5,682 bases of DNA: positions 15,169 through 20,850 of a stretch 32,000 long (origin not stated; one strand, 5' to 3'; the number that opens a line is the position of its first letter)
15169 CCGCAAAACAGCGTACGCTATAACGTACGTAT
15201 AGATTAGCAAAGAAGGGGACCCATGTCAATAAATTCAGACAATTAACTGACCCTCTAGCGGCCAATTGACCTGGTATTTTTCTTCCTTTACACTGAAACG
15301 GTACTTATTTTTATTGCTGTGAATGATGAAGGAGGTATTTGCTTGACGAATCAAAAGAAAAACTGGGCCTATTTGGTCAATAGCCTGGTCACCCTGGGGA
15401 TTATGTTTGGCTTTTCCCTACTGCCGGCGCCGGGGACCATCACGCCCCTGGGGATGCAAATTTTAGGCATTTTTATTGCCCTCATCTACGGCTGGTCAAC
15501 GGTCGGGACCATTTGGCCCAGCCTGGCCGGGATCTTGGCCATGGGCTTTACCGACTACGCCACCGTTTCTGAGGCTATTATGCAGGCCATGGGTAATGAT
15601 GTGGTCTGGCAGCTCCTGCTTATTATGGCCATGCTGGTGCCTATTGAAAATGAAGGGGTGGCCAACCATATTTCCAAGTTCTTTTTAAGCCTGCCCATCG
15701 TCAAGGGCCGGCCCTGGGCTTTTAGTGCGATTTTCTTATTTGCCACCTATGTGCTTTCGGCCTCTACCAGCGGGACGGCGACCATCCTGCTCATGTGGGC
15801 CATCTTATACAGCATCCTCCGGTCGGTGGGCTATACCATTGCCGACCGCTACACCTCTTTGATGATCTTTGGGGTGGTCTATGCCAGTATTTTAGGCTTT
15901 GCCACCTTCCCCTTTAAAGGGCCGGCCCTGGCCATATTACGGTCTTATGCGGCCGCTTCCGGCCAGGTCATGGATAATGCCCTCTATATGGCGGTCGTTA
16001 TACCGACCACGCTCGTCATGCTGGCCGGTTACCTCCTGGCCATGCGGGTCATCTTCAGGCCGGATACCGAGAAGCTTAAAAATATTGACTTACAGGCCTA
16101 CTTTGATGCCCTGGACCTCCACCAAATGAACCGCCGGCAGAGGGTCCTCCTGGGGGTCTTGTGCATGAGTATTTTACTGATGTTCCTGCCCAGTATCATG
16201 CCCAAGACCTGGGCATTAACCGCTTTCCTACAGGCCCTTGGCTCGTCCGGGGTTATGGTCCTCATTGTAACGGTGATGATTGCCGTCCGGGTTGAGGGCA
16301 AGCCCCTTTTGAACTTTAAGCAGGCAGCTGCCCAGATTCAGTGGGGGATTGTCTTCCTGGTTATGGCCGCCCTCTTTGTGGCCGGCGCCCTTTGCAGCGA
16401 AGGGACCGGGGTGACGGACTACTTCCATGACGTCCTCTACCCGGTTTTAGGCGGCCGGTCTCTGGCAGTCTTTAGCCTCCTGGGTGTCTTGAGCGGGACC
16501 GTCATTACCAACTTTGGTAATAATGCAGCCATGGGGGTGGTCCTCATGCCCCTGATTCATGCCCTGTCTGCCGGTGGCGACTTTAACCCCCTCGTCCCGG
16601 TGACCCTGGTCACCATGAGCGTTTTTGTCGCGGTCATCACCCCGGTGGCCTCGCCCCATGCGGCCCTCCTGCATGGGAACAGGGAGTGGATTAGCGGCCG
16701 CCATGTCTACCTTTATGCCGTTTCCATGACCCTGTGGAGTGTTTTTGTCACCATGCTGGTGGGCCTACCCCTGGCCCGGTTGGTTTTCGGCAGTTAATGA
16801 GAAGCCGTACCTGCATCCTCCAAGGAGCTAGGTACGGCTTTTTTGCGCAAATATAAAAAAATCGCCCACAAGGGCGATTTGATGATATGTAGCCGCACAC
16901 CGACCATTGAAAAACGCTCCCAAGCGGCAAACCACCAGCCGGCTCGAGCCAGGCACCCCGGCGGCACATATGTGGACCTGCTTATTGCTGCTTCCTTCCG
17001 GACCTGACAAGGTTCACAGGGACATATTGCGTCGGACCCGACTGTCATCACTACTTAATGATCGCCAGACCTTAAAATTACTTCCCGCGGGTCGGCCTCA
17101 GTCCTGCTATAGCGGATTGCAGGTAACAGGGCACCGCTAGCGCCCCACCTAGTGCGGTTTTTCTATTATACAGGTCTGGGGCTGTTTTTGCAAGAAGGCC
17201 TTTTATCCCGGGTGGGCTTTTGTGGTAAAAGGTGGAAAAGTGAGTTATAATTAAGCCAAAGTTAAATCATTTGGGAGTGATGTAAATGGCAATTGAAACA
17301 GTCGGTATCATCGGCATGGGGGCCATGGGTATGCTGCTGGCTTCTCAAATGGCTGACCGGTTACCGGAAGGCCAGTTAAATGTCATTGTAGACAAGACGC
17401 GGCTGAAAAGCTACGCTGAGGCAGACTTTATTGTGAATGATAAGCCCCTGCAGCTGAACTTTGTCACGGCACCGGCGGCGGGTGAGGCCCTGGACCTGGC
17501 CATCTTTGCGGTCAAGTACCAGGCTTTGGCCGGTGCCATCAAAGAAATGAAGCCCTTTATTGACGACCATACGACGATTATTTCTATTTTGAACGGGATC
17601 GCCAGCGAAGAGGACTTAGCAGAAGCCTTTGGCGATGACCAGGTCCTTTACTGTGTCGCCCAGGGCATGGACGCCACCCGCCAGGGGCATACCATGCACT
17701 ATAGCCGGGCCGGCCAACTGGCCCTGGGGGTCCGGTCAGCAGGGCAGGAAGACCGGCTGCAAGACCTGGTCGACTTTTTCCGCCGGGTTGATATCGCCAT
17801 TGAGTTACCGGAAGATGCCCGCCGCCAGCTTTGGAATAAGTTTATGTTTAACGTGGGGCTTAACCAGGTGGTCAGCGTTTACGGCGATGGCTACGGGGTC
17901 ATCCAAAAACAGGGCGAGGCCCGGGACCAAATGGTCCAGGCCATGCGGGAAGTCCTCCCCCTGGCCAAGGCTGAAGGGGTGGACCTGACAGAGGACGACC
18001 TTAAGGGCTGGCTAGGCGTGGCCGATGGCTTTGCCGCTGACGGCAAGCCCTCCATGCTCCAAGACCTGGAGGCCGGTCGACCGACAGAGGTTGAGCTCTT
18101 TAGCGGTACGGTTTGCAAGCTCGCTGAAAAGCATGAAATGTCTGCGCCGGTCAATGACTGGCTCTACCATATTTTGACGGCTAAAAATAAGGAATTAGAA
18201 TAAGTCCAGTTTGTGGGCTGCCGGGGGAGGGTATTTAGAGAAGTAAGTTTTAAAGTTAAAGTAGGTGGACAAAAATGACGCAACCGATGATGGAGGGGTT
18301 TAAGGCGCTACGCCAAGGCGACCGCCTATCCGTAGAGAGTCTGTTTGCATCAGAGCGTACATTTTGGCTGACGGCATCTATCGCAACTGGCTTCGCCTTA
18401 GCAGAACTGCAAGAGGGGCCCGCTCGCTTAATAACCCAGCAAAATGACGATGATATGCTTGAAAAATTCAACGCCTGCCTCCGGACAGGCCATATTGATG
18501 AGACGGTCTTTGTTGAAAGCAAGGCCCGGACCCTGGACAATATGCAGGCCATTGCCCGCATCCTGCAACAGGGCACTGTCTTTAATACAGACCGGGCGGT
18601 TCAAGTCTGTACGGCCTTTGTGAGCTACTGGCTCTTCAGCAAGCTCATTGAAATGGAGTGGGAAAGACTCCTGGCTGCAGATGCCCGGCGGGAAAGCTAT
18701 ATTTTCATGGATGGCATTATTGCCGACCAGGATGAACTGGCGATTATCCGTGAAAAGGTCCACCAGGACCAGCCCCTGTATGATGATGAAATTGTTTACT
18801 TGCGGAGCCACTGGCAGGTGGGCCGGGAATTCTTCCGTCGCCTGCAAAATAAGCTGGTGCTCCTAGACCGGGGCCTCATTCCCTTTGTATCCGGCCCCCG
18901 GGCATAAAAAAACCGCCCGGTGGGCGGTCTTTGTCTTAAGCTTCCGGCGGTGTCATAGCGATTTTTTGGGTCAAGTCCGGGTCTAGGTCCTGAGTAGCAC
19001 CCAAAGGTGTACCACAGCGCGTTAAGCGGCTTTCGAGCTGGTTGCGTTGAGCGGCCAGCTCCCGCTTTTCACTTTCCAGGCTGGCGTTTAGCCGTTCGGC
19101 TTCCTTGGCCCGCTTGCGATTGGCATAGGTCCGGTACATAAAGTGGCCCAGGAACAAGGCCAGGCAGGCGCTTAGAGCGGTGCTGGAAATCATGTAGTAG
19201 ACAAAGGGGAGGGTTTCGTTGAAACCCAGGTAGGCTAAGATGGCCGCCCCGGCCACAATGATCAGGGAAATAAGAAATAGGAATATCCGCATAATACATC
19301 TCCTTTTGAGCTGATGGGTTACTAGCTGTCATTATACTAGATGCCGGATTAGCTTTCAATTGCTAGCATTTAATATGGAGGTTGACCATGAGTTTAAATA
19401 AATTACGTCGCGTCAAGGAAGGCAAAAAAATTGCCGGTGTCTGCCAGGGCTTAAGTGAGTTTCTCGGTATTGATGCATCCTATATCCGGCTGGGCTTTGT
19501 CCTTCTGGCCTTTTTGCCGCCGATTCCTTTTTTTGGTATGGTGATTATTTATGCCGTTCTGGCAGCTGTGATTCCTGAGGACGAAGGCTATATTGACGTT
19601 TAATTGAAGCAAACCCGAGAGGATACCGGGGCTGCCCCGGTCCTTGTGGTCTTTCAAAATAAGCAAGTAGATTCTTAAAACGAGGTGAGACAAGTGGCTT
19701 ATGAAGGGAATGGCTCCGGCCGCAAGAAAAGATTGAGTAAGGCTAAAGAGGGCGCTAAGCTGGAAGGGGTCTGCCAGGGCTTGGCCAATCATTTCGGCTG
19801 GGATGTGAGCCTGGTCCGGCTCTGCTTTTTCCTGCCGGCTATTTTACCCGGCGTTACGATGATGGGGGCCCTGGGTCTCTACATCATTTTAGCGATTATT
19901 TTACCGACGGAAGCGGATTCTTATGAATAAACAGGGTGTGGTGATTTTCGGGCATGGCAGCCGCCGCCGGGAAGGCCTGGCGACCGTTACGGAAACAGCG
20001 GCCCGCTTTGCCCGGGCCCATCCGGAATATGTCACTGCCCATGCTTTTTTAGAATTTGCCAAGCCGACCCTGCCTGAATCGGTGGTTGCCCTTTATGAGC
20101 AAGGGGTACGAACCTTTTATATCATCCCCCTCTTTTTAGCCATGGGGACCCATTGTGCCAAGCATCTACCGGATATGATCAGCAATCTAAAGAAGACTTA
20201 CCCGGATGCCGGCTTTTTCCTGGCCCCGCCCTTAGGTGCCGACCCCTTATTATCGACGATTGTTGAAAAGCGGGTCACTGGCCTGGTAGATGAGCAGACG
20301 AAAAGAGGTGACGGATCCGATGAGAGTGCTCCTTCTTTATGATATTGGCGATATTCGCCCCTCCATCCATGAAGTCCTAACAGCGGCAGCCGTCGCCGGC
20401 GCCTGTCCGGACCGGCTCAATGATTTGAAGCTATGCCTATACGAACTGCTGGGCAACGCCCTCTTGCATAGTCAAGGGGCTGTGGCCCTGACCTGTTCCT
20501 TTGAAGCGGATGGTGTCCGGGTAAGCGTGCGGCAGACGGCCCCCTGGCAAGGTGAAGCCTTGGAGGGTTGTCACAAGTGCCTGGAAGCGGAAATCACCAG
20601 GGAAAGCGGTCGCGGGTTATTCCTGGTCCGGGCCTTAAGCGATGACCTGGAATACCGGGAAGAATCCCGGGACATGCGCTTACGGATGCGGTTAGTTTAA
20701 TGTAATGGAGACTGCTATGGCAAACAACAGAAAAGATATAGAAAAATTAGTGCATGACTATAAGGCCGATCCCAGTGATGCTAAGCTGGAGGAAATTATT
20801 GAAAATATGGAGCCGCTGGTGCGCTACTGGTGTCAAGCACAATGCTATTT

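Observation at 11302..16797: Minimal orphan glycyl-radical-enzyme locus with its own regulator and an anion-type permease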

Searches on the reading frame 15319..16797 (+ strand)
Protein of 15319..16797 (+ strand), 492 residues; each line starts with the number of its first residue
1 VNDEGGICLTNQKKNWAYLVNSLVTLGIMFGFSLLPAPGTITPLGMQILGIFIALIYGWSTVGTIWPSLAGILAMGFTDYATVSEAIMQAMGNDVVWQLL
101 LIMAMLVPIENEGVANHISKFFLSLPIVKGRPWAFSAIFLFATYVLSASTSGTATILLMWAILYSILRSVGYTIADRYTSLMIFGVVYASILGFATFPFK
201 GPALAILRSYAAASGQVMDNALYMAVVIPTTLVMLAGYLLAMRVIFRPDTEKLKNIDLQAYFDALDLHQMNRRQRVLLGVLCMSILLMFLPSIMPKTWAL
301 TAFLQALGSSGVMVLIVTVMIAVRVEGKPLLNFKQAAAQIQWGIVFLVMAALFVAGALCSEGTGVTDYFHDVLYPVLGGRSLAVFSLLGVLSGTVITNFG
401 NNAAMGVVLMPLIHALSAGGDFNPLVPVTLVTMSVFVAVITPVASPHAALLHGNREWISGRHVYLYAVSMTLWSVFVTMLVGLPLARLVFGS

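Call 4: search_protein_families(library=pfam, proteins=[window:15319-16797:+])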
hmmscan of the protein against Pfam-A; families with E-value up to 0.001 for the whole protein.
window:15319-16797:+ (492 aa): 2 families
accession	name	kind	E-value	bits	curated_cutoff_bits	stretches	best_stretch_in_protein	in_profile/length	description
PF03600.22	CitMHS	-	4.1e-21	75.9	31.9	1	59-426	8-330/336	Citrate transporter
PF00939.25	Na_sulph_symp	-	2.2e-10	40.6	27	1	14-482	2-462/472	Sodium:sulfate symporter transmembrane region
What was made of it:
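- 15343..16797 (+): SLC13/CitMHS-type (IT superfamily) permease, 484 aa. A lineage-specific neighbour, not a conserved partner. CitMHS 75.9 bits and Na_sulph_symp 40.6 bits (call 4).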

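Call 5: search_protein_families(library=ncbifam, proteins=[window:15319-16797:+])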
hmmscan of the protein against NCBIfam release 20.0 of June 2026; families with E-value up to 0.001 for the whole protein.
window:15319-16797:+ (492 aa): 1 family
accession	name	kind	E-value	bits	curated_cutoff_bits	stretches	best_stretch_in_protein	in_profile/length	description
TIGR00785.1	dass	subfamily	9.4e-17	60.8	198.6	1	36-482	1-440/444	DASS family sodium-coupled anion symporter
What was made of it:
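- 15343..16797 (+): TIGR00785 is below its cut-off (call 5).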

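Call 32: search_solved_structures(query=window:15343-16797:+, max_evalue=0.01)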
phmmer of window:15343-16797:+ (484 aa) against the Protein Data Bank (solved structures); distinct sequences matched with E-value up to 0.01: 1.
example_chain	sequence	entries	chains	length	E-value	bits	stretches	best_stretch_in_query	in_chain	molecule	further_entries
30ut_A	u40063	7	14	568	6e-05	25.6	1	320-444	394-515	Na(+)/citrate cotransporter | Solute carrier family 13 member 5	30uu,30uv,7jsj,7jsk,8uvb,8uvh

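Call 52: find_homologous_proteins(query=window:15343-16797:+, max_evalue=1e-20)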
Query window:15343-16797:+ (484 aa): 50 proteins with E <= 1e-20 among 8000 candidates.
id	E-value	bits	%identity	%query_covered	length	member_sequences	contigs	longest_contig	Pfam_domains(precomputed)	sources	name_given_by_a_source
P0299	1.0e-293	992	96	100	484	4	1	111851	PF00939.26,PF03600.23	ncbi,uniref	ncbi:SLC13 family permease [Peptococcus simiae]|uniref:SLC13 family permease n=1 Tax=Peptococcus sim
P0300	1.8e-221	754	71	99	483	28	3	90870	PF00939.26,PF03600.23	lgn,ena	-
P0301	3.9e-206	704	67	99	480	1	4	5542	PF00939.26,PF03600.23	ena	-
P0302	1.4e-205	702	67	99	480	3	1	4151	PF00939.26,PF03600.23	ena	-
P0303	3.3e-203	694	66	99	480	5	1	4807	PF00939.26,PF03600.23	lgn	-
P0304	6.1e-203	693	65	99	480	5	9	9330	PF00939.26,PF03600.23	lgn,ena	-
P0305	1.9e-202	692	65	100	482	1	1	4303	PF00939.26,PF03600.23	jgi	-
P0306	1.9e-202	692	66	99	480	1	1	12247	PF00939.26,PF03600.23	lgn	-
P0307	3.6e-201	687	65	100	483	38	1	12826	PF00939.26,PF03600.23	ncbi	-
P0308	1.9e-199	682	65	100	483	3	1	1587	PF00939.26,PF03600.23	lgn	-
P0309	1.7e-170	586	71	79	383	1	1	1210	PF00939.26,PF03600.23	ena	-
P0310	2.2e-118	414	45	99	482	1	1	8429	PF03600.23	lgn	-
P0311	5.8e-117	410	68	57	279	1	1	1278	PF03600.23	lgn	-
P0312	5.4e-112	393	40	99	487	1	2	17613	PF03600.23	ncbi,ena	-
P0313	6.9e-111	390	41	99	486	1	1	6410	PF03600.23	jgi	-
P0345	6.4e-35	139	76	20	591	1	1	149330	PF05935.18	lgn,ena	-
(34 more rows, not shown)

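Call 53: find_encoding_contigs(protein=P0300, flank=7000, max_places=2)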
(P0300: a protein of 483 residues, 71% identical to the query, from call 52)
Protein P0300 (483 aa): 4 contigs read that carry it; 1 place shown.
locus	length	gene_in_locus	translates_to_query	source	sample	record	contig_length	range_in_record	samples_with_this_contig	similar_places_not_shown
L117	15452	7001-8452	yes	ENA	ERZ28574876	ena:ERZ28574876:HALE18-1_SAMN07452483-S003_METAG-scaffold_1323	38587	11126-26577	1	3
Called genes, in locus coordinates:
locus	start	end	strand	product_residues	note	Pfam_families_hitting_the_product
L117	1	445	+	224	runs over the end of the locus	PF00072:Response_reg, PF00486:Trans_reg_C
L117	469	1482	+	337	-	PF00512:HisKA, PF02518:HATPase_c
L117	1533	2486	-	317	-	PF02535:Zip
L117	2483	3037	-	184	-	-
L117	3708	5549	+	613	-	PF08447:PAS_3, PF00990:GGDEF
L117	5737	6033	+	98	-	-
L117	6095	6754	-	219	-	PF00027:cNMP_binding, PF13545:HTH_Crp_2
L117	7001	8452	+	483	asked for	PF00939:Na_sulph_symp, PF03600:CitMHS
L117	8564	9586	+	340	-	PF00724:Oxidored_FMN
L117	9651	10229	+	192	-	-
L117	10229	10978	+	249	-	-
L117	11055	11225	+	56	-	-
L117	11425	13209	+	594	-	PF01855:POR_N, PF02775:TPP_enzyme_C, PF13237:Fer4_10 (faint), PF00037:Fer4 (weak)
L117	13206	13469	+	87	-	PF04994:TfoX_C, PF11731:Cdd1 (weak)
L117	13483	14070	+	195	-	PF01558:POR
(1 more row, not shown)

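Call 54: find_encoding_contigs(protein=P0307, flank=7000, max_places=2)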
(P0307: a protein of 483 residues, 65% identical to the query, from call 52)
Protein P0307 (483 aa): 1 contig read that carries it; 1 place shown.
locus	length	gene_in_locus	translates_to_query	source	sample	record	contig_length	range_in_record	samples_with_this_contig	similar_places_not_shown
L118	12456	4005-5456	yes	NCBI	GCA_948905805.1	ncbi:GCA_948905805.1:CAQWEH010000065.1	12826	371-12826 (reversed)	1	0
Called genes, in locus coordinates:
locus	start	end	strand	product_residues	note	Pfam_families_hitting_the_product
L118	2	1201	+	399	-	?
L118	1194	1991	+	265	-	PF04445:SAM_MT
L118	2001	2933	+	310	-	PF01745:IPT (weak), PF01715:IPPT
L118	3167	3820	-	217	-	PF00027:cNMP_binding, PF13545:HTH_Crp_2 (weak)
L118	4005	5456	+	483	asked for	PF03600:CitMHS, PF00939:Na_sulph_symp, PF03600:CitMHS (weak)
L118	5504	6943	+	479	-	PF05935:Arylsulfotrans, PF14269:Arylsulfotran_2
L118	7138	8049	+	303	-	PF00126:HTH_1, PF03466:LysR_substrate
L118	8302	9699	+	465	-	PF00939:Na_sulph_symp, PF03600:CitMHS (weak)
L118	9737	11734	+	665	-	PF00724:Oxidored_FMN, PF00890:FAD_binding_2, PF01134:GIDA (weak), PF01266:DAO (weak), PF07992:Pyr_redox_2, PF12831:FAD_oxidored, PF13450:NAD_binding_8, PF00070:Pyr_redox, +4 more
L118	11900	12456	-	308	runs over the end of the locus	?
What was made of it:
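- Homologues of the permease lie next to an aryl-sulfate sulfotransferase, OYE or enoate-reductase-type flavoenzymes, and a 2-oxoacid:ferredoxin oxidoreductase (POR-family domains) with an AMP-binding acid-CoA ligase (calls 53, 54).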

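Call 55: find_encoding_contigs(protein=P0345, flank=7000, max_places=1)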
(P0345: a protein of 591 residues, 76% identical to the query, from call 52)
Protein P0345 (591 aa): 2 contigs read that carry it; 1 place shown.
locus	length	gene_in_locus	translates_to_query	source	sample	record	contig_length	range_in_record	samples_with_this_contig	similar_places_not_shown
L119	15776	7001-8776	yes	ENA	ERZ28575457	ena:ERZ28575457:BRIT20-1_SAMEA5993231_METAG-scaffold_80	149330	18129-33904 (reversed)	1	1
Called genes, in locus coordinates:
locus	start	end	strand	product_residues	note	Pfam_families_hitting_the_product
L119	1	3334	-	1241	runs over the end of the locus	PF01336:tRNA_anti-codon, PF02811:PHP, PF07733:DNA_pol3_alpha, PF17657:DNA_pol3_finger, PF14579:HHH_6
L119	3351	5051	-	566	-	PF00587:tRNA-synt_2b, PF04073:tRNA_edit, PF03129:HGTP_anticodon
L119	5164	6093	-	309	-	PF00389:2-Hacid_dh, PF02826:2-Hacid_dh_C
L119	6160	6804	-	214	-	PF00027:cNMP_binding, PF13545:HTH_Crp_2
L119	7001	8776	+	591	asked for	PF05935:Arylsulfotrans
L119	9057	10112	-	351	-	PF04551:GcpE, PF26540:GcpE_C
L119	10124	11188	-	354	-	PF02163:Peptidase_M50, PF00595:PDZ, PF13180:PDZ_2, PF17820:PDZ_6 (weak)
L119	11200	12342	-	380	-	PF02670:DXP_reductoisom, PF08436:DXP_redisom_C, PF13288:DXPR_C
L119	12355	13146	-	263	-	PF01148:CTP_transf_1, PF01864:CarS-like (weak)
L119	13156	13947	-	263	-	PF01255:Prenyltransf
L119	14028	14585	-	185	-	PF01765:RRF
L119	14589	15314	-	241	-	PF00696:AA_kinase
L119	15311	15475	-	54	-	-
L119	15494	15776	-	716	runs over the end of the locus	PF00580:UvrD-helicase, PF01443:Viral_helicase1 (faint), PF13245:AAA_19, PF13604:AAA_30 (faint), PF13361:UvrD_C, PF13538:UvrD_C_2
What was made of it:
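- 15343..16797 (+): Contexts of its homologues are in calls 52-55.
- Its 65-71% identical homologues sit in unrelated Crp-regulated modules (calls 53-55).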

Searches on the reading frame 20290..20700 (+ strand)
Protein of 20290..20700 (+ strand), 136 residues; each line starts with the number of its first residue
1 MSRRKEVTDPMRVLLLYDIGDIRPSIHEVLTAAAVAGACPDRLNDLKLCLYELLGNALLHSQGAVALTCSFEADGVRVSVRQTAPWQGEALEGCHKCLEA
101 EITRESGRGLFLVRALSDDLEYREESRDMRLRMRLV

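Call 76: search_protein_families(library=pfam, proteins=[window:20290-20700:+], max_evalue=0.0001)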
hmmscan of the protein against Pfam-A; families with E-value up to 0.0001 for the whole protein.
window:20290-20700:+ (136 aa): 1 family
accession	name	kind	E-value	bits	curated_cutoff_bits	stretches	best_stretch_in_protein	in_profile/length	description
PF13581.12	HATPase_c_2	-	6.9e-16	58.9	27.4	1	27-134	12-126/127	Histidine kinase-like ATPase domain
